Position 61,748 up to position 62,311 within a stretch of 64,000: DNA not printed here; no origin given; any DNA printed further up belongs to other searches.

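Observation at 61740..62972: Tandemly duplicated sigma-70-type promoter with TTACA-N3-TGTAA operators upstream of an HTH gene and a fliA-like sigma factor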

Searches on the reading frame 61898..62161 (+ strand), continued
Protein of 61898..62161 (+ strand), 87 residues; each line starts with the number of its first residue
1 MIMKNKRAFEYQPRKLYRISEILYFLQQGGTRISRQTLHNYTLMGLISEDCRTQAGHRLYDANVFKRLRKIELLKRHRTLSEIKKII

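Call 24: search_protein_families(library=pfam, proteins=[L017:4291-4695:+, L017:4821-5681:+, L017:6768-7643:+, L017:2458-3537:-, L027:4375-4839:+, L027:6993-7499:+, L058:3342-4025:+, L058:5231-5482:+, L058:5479-6747:-, L016:4623-5108:+], max_evalue=0.001)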
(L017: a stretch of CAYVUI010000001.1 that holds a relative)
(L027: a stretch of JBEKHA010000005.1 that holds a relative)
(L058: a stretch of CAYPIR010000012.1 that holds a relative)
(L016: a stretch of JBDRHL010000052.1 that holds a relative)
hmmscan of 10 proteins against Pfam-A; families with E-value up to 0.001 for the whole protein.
L017:4291-4695:+ (134 aa): 0 families

L017:4821-5681:+ (286 aa): 7 families
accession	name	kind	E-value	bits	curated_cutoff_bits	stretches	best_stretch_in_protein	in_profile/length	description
PF13614.12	AAA_31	-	3.7e-18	66.5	27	1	25-182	2-165/177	AAA domain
PF10609.15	ParA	-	1.1e-16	61.5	27.1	1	25-263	4-244/246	NUBPL iron-transfer P-loop NTPase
PF01656.29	CbiA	-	9.6e-16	58.3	25.4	1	27-240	1-121/125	CobQ/CobB/MinD/ParA nucleotide binding domain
PF06564.18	CBP_BcsQ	-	1.7e-09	38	21.3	1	26-262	3-231/234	Cellulose biosynthesis protein BcsQ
PF00142.24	Fer4_NifH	-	2.7e-08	34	25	1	31-220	6-199/271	4Fe-4S iron sulfur cluster binding proteins, NifH/frxC family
PF02374.21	ArsA_ATPase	-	1.4e-06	28.2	24.3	1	29-62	5-38/305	Anion-transporting ATPase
PF03308.22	MeaB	-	0.00058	19.4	23.1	0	9-61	19-69/273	Methylmalonyl Co-A mutase-associated GTPase MeaB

L017:6768-7643:+ (291 aa): 2 families
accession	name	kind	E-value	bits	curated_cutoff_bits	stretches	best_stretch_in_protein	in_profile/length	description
PF01678.24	DAP_epimerase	-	7.1e-63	210.5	34.7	2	169-282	2-119/121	Diaminopimelate epimerase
PF02567.21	PhzC-PhzF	-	0.00033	20.7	27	1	47-249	44-230/281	Phenazine biosynthesis-like protein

L017:2458-3537:- (359 aa): 5 families
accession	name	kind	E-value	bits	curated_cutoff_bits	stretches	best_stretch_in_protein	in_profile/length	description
PF00990.26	GGDEF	-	2.5e-43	148.1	23.8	1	191-348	1-161/161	Diguanylate cyclase, GGDEF domain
PF01590.32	GAF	-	6.2e-17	62.8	22.4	1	36-178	1-133/133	GAF domain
PF13185.12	GAF_2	-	1.1e-13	52.1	28.6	1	35-176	2-133/136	GAF domain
PF13492.12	GAF_3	-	8.4e-06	26.7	27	1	39-178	4-127/129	GAF domain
PF24898.2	GGDEF_GdpP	-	0.0001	23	30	1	230-358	3-125/126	Cyclic-di-AMP phosphodiesterase GdpP-like, GGDEF domain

L027:4375-4839:+ (154 aa): 0 families

L027:6993-7499:+ (168 aa): 0 families

L058:3342-4025:+ (227 aa): 4 families
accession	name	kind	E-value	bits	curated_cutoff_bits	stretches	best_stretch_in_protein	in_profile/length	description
PF13428.12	TPR_14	-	5.9e-07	30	23.5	0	37-72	8-43/44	Tetratricopeptide repeat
PF07719.23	TPR_2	-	1.9e-06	28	27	0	103-132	2-31/34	Tetratricopeptide repeat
PF12895.13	ANAPC3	-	7.2e-06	26.6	27.2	0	40-72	33-64/82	Anaphase-promoting complex, cyclosome, subunit 3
PF14559.12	TPR_19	-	1.7e-05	25.5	25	0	40-71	35-66/68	Tetratricopeptide repeat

L058:5231-5482:+ (83 aa): 0 families

L058:5479-6747:- (422 aa): 1 family
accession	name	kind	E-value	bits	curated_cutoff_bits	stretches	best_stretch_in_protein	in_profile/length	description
PF10091.15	Glycoamylase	-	2.7e-70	236.8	27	1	189-399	1-219/221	Putative glucoamylase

L016:4623-5108:+ (161 aa): 0 families

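Call 30: search_solved_structures(query=A1, max_evalue=1, show_alignments=3)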
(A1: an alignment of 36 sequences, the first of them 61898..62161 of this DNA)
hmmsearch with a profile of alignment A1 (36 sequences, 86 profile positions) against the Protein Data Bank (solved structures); distinct sequences matched with E-value up to 1: 32.
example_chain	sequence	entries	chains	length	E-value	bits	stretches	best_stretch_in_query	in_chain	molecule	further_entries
1jbg_A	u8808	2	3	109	3.7e-10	42.7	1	14-82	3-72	transcription activator of multidrug-efflux transporter genes mta | transcription activator MtaN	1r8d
4ua1_A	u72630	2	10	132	4.5e-10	42.4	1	14-80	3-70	Regulatory protein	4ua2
2vz4_A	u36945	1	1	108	6.1e-09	38.8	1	14-81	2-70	HTH-TYPE TRANSCRIPTIONAL ACTIVATOR TIPA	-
3qao_A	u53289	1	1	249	8.7e-07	31.9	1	14-80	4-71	MerR-like transcriptional regulator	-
5gpe_A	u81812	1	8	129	2.3e-05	27.4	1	14-83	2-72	Transcriptional regulator, MerR-family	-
3hh0_A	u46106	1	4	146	3e-05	27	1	16-83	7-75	Transcriptional regulator, MerR family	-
7cla_A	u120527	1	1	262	0.00015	24.7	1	12-80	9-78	HTH-type transcriptional regulator SkgA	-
5xql_A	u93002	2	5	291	0.00052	23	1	13-70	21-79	Multidrug-efflux transporter 1 regulator | C-di-GMP-binding multidrug transporter transcriptional regulator BrlR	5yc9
5xbt_A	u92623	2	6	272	0.00078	22.4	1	15-70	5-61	Probable transcriptional regulator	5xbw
4r4e_B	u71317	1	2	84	0.00081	22.4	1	12-84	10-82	HTH-type transcriptional regulator GlnR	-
7tec_A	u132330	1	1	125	0.0012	21.9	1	11-84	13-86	HTH-type transcriptional regulator GlnR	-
6jgf_A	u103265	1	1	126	0.0041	20.1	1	15-82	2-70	CadR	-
3gpv_A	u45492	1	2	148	0.0056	19.7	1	11-80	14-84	Transcriptional regulator, MerR family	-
6jyw_A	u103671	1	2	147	0.0059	19.6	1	15-82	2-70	CadR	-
6jgv_A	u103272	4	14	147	0.0061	19.6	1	15-82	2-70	CadR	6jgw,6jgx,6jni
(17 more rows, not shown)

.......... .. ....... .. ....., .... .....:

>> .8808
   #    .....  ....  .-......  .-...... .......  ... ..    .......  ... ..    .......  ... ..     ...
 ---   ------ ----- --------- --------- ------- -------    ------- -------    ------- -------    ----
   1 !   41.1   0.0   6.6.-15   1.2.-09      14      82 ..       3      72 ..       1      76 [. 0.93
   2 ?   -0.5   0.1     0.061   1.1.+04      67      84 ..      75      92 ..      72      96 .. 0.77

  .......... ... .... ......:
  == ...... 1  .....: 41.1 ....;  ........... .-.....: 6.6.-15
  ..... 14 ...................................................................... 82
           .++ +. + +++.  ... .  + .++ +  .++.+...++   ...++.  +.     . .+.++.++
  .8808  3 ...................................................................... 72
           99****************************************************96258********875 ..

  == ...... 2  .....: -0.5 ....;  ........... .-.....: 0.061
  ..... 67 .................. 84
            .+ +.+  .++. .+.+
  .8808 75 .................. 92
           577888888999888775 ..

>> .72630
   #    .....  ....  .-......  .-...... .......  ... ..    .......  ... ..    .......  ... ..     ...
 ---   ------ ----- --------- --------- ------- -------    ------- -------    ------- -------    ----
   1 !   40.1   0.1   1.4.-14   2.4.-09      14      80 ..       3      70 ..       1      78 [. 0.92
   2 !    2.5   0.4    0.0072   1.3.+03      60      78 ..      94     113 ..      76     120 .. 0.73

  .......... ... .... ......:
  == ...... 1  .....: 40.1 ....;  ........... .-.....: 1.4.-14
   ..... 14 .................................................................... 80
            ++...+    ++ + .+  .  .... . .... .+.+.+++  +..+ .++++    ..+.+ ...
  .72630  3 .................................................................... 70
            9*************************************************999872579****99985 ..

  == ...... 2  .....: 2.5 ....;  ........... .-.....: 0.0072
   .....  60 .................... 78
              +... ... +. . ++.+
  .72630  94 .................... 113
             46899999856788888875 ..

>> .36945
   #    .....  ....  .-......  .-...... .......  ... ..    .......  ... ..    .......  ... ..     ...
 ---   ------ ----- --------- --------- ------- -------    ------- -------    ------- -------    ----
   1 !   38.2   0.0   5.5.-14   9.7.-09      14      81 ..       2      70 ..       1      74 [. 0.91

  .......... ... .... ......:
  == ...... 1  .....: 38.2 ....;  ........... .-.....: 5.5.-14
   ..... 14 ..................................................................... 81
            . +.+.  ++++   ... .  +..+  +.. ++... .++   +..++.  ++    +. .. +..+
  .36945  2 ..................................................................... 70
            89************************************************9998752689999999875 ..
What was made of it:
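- On MerR family transcription regulators: The profile against PDB hits MtaN at 3.7e-10 and MerR at 4.5e-10 (call 30). PDB alignments stop at target residues 70-76 (call 30).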

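Call 34: find_encoding_contigs(protein=P0007, flank=4000, max_places=5)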
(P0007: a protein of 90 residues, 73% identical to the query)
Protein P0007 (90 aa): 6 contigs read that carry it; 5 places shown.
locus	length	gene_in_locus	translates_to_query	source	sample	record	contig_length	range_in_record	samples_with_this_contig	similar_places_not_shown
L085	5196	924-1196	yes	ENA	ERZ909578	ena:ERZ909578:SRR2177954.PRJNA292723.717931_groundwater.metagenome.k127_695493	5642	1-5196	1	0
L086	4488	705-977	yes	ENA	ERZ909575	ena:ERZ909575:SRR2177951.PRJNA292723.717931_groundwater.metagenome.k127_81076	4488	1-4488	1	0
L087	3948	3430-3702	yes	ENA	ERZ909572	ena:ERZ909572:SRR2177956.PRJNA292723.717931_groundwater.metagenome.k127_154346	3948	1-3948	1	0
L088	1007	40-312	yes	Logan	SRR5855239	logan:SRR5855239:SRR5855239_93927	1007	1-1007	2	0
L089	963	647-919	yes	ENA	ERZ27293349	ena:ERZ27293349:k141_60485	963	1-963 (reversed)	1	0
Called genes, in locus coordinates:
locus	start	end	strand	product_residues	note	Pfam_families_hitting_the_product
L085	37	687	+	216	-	PF13181:TPR_8 (faint), PF13424:TPR_12 (faint), PF13414:TPR_11 (faint), PF13432:TPR_16 (faint), PF21033:RMD1-3 (faint), PF14559:TPR_19 (faint), PF00515:TPR_1 (weak), PF07719:TPR_2 (weak), +1 more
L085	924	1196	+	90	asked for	PF00376:MerR (weak)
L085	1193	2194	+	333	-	PF00158:Sigma54_activat, PF14532:Sigma54_activ_2, PF25601:AAA_lid_14, PF02954:HTH_8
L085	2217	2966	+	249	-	PF04542:Sigma70_r2, PF04539:Sigma70_r3 (weak), PF08281:Sigma70_r4_2, PF04545:Sigma70_r4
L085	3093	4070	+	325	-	PF04055:Radical_SAM, PF06968:BATS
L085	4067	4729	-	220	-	-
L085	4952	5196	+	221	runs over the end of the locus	-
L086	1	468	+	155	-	?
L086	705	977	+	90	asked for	PF00376:MerR (weak)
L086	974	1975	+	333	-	PF00158:Sigma54_activat, PF14532:Sigma54_activ_2, PF25601:AAA_lid_14, PF02954:HTH_8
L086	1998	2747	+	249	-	PF04542:Sigma70_r2, PF04539:Sigma70_r3 (weak), PF08281:Sigma70_r4_2, PF04545:Sigma70_r4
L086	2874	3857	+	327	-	PF04055:Radical_SAM, PF06968:BATS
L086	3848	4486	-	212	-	?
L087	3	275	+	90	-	?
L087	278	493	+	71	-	-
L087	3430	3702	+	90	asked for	PF00376:MerR (weak)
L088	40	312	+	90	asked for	PF00376:MerR (weak)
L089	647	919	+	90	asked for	PF00376:MerR (weak)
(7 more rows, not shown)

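Call 35: find_encoding_contigs(protein=P0009, flank=4000, max_places=2)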
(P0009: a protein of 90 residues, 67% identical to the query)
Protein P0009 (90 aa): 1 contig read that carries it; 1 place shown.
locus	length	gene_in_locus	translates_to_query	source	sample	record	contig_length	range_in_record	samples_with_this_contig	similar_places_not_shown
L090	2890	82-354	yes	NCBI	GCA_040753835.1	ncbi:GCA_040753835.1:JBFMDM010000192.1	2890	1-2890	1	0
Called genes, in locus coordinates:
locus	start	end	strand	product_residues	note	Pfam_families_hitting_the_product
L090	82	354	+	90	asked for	PF00376:MerR (weak)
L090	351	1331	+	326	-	PF00158:Sigma54_activat, PF14532:Sigma54_activ_2, PF25601:AAA_lid_14, PF02954:HTH_8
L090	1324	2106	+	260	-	PF04542:Sigma70_r2, PF04539:Sigma70_r3 (faint), PF08281:Sigma70_r4_2, PF04545:Sigma70_r4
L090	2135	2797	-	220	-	-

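Call 36: find_encoding_contigs(protein=P0005, flank=4000, max_places=2)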
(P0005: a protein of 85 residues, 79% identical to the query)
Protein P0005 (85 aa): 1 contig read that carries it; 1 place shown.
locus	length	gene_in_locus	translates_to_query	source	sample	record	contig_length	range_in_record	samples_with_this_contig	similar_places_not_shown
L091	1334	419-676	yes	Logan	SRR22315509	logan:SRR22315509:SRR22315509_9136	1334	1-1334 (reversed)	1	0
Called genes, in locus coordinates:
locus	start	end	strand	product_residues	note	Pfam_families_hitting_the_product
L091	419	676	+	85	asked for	PF13411:MerR_1 (faint), PF00376:MerR (weak)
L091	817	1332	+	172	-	?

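Call 38: predict_structure(alignment_id=A1)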
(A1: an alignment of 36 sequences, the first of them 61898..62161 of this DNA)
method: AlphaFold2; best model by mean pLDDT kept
length: 87 residues; sequences in the alignment: 36
mean_pLDDT: 89.8   pTM: 0.72
mean pLDDT of the five models: 89.8, 89.8, 89.2, 88.8, 88.7
residues with pLDDT >= 90: 70; 70-90: 7; 50-70: 10; < 50: 0
segments of 3 or more residues with pLDDT < 50: none
pLDDT, mean of each block of 10 residues (from residue 1): 62 89 94 93 95 95 95 94 92
secondary structure, 60 per line:
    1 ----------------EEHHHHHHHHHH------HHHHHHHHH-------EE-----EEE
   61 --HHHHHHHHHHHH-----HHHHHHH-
elements in order: H19-28 H35-43 E58-60 H63-74 H80-86
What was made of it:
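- On MerR family transcription regulators: The model shows helices at 19-28, 35-43, 63-74 and 80-86 only (call 38).
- On BldC-like MerR proteins that are DNA-binding domain only: Calls 30 and 38.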
